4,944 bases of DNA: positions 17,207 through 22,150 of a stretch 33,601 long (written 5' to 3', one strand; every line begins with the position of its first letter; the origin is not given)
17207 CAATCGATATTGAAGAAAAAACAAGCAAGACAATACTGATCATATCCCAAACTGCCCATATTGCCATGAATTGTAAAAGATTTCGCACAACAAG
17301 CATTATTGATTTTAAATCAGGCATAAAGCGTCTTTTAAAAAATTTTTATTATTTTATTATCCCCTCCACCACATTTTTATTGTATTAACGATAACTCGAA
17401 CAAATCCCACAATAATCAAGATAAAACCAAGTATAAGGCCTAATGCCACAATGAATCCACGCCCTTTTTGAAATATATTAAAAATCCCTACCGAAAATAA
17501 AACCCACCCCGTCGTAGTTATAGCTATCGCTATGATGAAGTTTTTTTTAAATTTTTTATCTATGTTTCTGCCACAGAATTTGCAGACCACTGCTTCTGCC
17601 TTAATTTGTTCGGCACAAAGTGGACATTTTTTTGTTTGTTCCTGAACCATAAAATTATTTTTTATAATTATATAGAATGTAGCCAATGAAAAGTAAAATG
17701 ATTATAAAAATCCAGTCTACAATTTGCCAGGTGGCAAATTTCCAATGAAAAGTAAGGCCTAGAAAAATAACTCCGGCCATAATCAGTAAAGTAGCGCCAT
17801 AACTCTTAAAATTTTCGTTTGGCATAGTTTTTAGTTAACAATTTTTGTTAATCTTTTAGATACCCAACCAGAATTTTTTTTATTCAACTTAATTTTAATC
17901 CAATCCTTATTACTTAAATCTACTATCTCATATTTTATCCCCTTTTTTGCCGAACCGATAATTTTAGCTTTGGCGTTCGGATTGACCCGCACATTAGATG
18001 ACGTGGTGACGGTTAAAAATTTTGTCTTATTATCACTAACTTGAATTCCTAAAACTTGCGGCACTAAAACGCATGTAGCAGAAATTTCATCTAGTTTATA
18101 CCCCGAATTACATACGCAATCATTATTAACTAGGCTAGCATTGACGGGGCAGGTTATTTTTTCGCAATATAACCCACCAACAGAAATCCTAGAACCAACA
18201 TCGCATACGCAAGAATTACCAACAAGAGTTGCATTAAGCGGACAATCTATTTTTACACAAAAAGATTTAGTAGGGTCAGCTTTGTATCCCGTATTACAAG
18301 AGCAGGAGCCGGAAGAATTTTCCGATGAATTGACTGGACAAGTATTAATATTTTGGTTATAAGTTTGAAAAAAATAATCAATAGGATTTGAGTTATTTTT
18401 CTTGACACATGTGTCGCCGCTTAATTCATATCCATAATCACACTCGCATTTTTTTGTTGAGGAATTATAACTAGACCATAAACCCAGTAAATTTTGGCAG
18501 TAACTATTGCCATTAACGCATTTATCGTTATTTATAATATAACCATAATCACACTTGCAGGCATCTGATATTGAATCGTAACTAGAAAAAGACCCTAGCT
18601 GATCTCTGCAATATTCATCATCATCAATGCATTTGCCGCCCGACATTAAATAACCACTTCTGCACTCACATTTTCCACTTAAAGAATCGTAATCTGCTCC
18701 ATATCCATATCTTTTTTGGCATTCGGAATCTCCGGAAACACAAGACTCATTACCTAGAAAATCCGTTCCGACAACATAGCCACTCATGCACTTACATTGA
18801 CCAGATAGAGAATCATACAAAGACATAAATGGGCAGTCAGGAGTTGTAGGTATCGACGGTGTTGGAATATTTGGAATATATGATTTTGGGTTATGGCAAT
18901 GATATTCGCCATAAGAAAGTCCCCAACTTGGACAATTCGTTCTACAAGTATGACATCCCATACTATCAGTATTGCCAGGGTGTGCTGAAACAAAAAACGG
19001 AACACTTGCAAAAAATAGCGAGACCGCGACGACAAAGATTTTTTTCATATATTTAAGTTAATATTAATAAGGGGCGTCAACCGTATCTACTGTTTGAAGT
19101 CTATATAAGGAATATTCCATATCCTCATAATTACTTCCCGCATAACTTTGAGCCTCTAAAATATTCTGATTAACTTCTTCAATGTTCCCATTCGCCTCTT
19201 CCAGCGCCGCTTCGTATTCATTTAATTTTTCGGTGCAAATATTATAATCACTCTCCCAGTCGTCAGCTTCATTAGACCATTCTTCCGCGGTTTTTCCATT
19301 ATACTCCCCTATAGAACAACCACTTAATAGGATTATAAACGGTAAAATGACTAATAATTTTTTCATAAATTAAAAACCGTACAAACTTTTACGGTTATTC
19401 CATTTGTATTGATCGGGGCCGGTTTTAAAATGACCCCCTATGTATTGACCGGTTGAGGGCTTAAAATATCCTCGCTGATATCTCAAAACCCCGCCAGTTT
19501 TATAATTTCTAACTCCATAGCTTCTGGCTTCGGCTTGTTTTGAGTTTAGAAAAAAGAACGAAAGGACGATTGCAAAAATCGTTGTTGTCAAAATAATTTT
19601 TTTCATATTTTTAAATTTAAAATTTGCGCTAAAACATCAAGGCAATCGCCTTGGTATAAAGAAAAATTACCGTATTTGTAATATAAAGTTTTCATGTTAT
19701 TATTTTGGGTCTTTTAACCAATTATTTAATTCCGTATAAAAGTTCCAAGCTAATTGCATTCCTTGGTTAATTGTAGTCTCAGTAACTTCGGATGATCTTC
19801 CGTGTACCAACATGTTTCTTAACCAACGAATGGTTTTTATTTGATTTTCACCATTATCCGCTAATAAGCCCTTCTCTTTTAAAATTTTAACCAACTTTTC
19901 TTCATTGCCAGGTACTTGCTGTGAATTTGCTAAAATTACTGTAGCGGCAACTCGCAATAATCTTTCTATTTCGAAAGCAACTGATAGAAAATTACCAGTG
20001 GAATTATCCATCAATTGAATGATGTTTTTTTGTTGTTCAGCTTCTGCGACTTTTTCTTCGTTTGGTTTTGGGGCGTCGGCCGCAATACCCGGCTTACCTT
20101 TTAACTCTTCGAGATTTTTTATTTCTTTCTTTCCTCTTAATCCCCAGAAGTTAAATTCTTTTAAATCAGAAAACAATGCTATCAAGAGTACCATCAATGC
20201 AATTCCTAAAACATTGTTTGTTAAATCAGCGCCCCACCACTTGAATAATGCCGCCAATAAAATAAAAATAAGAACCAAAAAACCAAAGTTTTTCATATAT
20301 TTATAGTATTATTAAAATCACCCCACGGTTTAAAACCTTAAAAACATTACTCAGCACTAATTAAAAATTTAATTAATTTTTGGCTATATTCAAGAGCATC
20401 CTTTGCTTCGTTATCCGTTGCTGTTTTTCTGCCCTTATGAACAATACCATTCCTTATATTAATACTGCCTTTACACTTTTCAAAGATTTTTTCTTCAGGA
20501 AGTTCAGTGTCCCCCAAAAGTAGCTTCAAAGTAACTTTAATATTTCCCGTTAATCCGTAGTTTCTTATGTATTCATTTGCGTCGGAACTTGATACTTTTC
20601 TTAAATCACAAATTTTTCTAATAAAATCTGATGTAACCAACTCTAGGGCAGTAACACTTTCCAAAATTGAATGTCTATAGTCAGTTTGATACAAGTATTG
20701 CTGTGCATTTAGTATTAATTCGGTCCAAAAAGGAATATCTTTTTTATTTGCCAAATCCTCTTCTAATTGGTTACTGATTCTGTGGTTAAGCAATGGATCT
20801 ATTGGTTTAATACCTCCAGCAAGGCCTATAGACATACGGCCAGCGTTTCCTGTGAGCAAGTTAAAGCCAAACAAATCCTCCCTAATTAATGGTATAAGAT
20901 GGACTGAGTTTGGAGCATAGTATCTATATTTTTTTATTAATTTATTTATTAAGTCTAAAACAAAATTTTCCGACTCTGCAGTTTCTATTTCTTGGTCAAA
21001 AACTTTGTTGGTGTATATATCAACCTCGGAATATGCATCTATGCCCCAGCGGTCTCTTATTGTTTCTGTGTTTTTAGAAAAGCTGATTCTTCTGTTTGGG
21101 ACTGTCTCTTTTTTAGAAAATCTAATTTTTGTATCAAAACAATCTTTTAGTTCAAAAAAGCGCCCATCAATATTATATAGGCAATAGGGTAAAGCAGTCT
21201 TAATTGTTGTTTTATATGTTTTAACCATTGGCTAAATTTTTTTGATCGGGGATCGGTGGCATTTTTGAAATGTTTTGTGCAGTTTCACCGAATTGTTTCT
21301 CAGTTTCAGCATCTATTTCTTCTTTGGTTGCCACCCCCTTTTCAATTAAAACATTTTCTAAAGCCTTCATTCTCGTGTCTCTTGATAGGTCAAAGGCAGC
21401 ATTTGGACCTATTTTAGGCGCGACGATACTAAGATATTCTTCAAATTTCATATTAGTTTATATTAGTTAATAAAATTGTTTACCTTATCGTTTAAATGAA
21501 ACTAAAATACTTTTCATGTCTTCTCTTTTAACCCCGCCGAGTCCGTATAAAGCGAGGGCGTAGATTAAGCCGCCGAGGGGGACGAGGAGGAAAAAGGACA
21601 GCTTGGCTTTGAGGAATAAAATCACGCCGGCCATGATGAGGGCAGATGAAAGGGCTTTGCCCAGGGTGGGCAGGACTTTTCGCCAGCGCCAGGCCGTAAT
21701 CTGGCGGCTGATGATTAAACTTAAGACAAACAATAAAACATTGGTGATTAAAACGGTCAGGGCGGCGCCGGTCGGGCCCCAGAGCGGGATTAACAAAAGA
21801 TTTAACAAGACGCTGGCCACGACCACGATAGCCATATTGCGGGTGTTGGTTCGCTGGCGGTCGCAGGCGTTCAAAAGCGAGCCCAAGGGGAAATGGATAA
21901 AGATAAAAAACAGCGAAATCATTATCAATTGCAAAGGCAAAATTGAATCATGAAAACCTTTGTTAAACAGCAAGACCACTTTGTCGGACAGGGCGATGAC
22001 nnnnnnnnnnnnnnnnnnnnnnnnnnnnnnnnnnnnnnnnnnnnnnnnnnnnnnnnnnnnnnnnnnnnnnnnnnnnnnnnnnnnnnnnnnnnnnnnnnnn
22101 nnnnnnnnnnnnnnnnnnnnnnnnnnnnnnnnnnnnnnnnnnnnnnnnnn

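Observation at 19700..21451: Three-gene module with two different Rx4H (HEPN-motif) proteins, one membrane-anchored, plus a small acidic upstream ORF: candidate undescribed defence or abortive-infection system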

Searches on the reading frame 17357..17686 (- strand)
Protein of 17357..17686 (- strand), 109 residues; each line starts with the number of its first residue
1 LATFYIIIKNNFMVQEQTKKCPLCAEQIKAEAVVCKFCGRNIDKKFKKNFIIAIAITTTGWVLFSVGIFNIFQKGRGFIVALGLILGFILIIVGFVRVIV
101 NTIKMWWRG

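Call 3: search_protein_families(library=pfam, proteins=[window:17357-17686:-], max_evalue=1)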
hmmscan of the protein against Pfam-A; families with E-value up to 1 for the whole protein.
window:17357-17686:- (109 aa): 16 families
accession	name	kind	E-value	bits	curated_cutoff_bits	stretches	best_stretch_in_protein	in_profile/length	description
PF10571.15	UPF0547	-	5.2e-05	23.7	29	1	19-39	1-21/26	Uncharacterised protein family UPF0547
PF05915.17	TMEM_230_134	-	0.00022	21.7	26.8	1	44-102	44-102/119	Transmembrane proteins 230/134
PF13248.11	Zn_ribbon_3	-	0.0017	18.2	27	1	17-41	1-25/26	zinc-ribbon domain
PF13240.11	Zn_Ribbon_1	-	0.0069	16.6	25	1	20-40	1-21/23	zinc-ribbon domain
PF14446.12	Prok-RING_1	-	0.0073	16.7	29.1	1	17-39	3-27/54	Prokaryotic RING finger family 1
PF18912.6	DZR_2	-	0.012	15.9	27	1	20-42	9-31/56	Double zinc ribbon domain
PF05605.18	zf-Di19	-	0.019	15.6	27.5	1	11-32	24-45/54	Drought induced 19 protein (Di19), zinc-binding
PF00130.28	C1_1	-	0.021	15.1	26.5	1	16-45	9-41/53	Phorbol esters/diacylglycerol binding domain (C1 domain)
PF12773.13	DZR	-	0.024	15.3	27.3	1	21-39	27-45/45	Double zinc ribbon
PF22747.2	Zn_ribbon_DUF2089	-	0.068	13.7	27.6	1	21-46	1-26/32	DUF2089 zinc ribbon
PF17120.11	zf-RING_16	-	0.18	11.9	27.4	1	16-39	2-25/57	RING/Ubox like zinc-binding domain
PF20990.2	DUF2207_C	-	0.24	11.5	33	1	18-96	108-180/247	Predicted membrane protein (DUF2207) C-terminal domain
PF24333.1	DUF7501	-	0.41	11.3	27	0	16-29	8-21/58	Family of unknown function (DUF7501)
PF13920.12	zf-C3HC4_3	-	0.47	10.7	27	0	15-29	34-47/49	Zinc finger, C3HC4 type (RING finger)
PF08209.17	Sgf11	-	0.67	10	26.4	0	31-42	3-14/33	Sgf11 (transcriptional regulation protein)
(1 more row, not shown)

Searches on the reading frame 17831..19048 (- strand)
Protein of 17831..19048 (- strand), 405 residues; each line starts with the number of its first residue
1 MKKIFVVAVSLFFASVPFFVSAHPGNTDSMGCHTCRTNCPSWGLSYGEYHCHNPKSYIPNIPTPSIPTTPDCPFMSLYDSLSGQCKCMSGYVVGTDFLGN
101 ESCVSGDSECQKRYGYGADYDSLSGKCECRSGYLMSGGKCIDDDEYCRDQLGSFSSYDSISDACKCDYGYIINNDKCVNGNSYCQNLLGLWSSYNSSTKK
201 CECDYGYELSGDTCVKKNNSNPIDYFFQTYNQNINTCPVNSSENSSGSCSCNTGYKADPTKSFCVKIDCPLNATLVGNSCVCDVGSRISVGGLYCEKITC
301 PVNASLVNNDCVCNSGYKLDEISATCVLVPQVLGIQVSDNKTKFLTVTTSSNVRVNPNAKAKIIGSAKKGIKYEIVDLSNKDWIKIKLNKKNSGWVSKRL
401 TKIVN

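Call 3: search_protein_families(library=pfam, proteins=[window:17831-19048:-], max_evalue=1)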
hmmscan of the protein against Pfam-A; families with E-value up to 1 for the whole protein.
window:17831-19048:- (405 aa): 10 families
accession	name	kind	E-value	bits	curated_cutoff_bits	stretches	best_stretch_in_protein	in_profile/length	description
PF12662.13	cEGF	-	3.2e-10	40.1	26.6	4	125-145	2-24/24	Complement Clr-like EGF-like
PF08239.17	SH3_3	-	4.8e-10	39.9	27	1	352-400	4-52/54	Bacterial SH3 domain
PF12946.13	EGF_MSP1_1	-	1.5e-06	28.5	27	2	295-319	2-31/37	MSP1 EGF domain 1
PF25024.1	EGF_TEN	-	0.00014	22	65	1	236-325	29-125/234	Teneurin EGF domain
PF06347.19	SH3_4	-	0.00026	21.2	24.1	1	352-400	6-53/56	Bacterial SH3 domain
PF19202.5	DUF5874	-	0.0063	17.3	27.1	2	275-327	14-67/74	Family of unknown function (DUF5874)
PF06247.17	Plasmod_Pvs28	-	0.06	13.9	26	2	124-141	23-41/41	Pvs28 EGF domain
PF01683.23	EB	-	0.24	12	24.3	2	173-214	24-52/52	EB module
PF00018.34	SH3_1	-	0.3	11.2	22.9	1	367-396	16-46/48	SH3 domain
PF12797.12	Fer4_2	-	0.76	10.3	24.5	0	30-41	11-22/22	4Fe-4S binding domain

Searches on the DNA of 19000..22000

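Call 82: search_rna_families(source=window, start=19000, end=22000, threshold=evalue, max_evalue=0.1)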
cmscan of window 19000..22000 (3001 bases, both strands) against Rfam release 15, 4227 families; matches with E-value up to 0.1: 0.
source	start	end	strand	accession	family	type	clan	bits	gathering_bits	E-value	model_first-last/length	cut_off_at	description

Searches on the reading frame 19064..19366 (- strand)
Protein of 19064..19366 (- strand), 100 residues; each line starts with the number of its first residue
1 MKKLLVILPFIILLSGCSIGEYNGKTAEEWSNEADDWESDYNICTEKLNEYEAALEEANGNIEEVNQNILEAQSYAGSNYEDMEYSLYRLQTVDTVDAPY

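Call 3: search_protein_families(library=pfam, proteins=[window:19064-19366:-], max_evalue=1)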
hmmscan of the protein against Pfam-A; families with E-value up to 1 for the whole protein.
window:19064-19366:- (100 aa): 5 families
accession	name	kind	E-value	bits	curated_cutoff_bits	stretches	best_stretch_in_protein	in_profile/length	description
PF08139.17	LPAM_1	-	0.0041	17.9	20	1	1-18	1-18/18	Prokaryotic membrane lipoprotein lipid attachment site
PF06810.17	Phage_scaffold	-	0.033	14.6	35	1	28-68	21-63/170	Phage capsid assembly scaffolding protein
PF23793.1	LysC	-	0.044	14.2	27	1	6-54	17-65/69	Rz1-like lysis system protein LysC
PF06569.16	DUF1128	-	0.067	13.7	27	1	50-88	8-45/71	Protein of unknown function (DUF1128)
PF24423.1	OVT1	-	0.12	13.2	30.9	1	34-71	3-36/100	Major antigen, helical domain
